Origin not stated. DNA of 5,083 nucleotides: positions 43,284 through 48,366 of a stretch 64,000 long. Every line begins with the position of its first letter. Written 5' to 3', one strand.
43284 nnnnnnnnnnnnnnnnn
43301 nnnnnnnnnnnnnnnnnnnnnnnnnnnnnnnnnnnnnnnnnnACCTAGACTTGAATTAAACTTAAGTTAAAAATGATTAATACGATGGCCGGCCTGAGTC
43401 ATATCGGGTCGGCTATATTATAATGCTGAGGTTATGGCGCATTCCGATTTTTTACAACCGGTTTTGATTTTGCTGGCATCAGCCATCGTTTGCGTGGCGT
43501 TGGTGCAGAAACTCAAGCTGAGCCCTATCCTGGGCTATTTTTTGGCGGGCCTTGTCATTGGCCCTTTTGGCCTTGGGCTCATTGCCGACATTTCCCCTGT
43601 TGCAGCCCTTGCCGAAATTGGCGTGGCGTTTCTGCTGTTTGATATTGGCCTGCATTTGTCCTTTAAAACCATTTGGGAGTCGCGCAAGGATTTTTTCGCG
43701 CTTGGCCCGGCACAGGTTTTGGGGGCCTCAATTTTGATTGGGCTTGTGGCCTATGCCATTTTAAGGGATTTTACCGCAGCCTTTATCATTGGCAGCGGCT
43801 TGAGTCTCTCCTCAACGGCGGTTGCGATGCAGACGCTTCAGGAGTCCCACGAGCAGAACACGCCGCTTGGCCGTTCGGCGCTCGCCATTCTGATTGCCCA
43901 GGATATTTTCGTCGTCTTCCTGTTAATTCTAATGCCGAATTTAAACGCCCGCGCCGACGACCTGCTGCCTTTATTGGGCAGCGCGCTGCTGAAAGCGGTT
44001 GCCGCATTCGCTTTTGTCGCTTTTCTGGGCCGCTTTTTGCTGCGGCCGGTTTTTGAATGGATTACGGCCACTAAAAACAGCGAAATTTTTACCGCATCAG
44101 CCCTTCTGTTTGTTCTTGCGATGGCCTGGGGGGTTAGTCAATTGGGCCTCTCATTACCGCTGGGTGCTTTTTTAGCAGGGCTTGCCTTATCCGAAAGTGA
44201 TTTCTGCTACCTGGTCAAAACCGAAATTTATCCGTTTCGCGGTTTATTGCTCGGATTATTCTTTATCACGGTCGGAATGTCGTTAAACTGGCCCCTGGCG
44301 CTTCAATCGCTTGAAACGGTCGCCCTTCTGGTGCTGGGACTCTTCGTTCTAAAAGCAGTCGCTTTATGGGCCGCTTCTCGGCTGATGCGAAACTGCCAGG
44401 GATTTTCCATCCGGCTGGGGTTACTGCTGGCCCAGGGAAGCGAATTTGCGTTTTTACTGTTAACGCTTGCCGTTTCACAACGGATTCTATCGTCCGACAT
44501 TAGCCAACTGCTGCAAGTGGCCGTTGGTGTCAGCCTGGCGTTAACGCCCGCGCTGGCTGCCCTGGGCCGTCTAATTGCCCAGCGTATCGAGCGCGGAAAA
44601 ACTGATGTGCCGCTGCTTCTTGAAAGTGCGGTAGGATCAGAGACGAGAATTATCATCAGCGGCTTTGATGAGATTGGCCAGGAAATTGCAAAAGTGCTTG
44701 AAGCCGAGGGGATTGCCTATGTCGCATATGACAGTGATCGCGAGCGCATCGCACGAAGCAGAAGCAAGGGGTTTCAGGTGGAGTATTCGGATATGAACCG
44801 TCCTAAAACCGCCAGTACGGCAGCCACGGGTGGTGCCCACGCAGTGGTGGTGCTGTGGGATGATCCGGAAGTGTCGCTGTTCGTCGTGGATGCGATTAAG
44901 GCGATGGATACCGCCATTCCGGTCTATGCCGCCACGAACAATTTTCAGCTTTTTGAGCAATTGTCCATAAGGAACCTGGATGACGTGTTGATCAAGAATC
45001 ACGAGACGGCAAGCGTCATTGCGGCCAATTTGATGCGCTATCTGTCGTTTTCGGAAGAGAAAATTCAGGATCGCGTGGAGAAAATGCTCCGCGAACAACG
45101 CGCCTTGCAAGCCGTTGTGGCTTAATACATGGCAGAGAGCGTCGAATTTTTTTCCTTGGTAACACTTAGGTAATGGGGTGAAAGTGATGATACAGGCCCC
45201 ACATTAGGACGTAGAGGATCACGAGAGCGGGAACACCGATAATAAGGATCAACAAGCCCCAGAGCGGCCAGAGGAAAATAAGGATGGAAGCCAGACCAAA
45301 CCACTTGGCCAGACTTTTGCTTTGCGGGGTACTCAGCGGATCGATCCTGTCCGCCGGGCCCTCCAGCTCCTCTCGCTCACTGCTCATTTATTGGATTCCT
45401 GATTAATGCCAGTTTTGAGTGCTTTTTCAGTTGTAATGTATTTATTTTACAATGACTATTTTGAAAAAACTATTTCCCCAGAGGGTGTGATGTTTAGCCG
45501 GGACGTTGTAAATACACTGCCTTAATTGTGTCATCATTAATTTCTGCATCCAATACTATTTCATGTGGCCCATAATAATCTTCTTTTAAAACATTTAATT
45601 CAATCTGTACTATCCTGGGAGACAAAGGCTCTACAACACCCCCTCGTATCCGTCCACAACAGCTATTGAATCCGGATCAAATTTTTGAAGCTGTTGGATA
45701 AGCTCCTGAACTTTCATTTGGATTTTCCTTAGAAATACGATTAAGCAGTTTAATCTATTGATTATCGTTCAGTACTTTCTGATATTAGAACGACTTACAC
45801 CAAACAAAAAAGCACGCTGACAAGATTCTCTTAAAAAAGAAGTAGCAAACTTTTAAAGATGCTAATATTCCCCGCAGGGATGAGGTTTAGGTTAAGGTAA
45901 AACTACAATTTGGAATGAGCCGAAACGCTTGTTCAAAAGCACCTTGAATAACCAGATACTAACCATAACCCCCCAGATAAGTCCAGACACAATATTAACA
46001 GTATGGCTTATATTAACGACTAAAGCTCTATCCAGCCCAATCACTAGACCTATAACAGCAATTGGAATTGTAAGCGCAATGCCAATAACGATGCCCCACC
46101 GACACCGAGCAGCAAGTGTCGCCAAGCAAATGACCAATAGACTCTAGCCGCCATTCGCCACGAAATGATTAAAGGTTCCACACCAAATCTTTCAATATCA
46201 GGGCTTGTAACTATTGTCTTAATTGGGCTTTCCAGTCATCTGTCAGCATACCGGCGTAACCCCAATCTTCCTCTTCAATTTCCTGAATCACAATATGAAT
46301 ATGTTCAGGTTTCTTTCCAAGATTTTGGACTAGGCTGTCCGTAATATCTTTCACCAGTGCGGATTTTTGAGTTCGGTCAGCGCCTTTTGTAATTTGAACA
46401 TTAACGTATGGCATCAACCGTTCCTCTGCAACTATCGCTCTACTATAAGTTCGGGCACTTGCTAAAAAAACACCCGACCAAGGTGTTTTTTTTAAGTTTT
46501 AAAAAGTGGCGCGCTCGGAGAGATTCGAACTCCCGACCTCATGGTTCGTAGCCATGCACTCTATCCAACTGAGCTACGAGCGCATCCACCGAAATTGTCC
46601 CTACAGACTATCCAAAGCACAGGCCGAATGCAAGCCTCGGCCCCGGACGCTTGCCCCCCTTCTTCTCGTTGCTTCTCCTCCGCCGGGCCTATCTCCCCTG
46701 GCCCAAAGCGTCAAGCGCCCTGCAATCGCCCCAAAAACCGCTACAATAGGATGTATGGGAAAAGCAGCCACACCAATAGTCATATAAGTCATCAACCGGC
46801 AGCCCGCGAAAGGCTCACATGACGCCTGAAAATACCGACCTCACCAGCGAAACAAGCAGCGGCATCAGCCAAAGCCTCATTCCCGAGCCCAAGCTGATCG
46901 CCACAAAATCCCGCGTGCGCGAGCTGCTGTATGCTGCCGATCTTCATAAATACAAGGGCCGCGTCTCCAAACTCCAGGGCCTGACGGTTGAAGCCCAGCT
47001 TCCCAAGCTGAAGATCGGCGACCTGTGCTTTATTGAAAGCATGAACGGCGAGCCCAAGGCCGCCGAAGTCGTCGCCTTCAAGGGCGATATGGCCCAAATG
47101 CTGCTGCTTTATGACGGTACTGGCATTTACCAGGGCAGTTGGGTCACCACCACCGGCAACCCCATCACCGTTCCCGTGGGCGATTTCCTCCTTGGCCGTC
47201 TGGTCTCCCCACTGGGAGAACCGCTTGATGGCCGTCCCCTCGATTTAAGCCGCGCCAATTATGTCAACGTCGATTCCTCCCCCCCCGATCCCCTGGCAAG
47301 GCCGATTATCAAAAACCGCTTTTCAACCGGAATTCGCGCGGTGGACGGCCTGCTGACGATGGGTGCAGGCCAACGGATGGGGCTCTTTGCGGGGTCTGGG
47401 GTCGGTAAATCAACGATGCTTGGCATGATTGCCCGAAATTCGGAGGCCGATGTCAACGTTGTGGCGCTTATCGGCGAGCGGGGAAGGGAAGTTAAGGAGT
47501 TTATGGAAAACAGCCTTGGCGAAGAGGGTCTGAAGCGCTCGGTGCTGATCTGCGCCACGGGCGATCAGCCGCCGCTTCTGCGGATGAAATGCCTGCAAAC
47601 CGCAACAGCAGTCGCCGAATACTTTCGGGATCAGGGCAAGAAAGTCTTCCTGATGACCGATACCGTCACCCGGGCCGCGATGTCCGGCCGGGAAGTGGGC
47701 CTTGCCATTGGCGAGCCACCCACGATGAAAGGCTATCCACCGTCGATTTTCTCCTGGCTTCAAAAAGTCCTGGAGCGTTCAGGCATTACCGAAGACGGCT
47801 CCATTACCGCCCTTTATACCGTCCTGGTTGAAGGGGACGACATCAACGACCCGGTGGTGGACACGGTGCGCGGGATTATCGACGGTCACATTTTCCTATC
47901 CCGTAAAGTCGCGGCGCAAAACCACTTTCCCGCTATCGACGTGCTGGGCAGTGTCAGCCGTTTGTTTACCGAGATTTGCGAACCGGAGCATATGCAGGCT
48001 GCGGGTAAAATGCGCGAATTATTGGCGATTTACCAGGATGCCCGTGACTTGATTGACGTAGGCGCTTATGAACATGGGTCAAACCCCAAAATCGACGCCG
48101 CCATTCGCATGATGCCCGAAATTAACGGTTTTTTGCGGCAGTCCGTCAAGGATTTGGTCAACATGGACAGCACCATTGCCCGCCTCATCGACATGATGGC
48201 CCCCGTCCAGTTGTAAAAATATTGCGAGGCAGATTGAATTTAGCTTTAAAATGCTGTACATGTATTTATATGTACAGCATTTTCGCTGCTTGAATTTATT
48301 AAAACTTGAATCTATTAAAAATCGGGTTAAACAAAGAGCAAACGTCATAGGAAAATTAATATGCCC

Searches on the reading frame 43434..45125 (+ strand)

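Call 58: search_protein_families(library=pfam, proteins=[window:43434-45125:+], max_evalue=0.001)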
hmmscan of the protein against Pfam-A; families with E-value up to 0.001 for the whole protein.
window:43434-45125:+ (563 aa): 3 families
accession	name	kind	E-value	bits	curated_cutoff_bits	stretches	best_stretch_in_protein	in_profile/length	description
PF00999.27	Na_H_Exchanger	-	4.9e-50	170.9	26.2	1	15-374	2-373/375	Sodium/hydrogen exchanger, transmembrane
PF02254.24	TrkA_N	-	3.1e-12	47.3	23.8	1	406-506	1-101/116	TrkA-N domain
PF03709.21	OKR_DC_1_N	-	0.00054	20.6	29.3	0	445-536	16-107/111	Orn/Lys/Arg decarboxylase, N-terminal domain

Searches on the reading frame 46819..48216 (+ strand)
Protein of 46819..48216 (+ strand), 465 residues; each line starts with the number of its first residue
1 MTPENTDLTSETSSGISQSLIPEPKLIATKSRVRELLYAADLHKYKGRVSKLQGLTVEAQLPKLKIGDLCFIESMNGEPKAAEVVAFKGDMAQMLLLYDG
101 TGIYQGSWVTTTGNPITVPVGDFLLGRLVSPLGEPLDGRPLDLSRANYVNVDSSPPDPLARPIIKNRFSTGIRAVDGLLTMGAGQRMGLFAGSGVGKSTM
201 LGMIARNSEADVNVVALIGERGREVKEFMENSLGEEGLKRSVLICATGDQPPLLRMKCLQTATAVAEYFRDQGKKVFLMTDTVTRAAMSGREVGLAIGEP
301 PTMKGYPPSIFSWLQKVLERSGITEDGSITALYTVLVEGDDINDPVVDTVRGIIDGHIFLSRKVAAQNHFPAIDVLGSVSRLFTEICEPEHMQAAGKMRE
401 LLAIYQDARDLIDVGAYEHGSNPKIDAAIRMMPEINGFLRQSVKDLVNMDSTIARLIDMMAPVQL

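Call 58: search_protein_families(library=pfam, proteins=[window:46819-48216:+], max_evalue=0.001)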
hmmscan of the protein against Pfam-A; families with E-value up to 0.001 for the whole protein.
window:46819-48216:+ (465 aa): 2 families
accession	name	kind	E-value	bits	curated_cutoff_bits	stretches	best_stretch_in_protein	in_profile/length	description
PF00006.31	ATP-synt_ab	-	2.5e-83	279.4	29.5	1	171-380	1-213/213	ATP synthase alpha/beta family, nucleotide-binding domain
PF18269.6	T3SS_ATPase_C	-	8.6e-28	96.5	22.7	1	388-456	2-70/72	T3SS EscN ATPase C-terminal domain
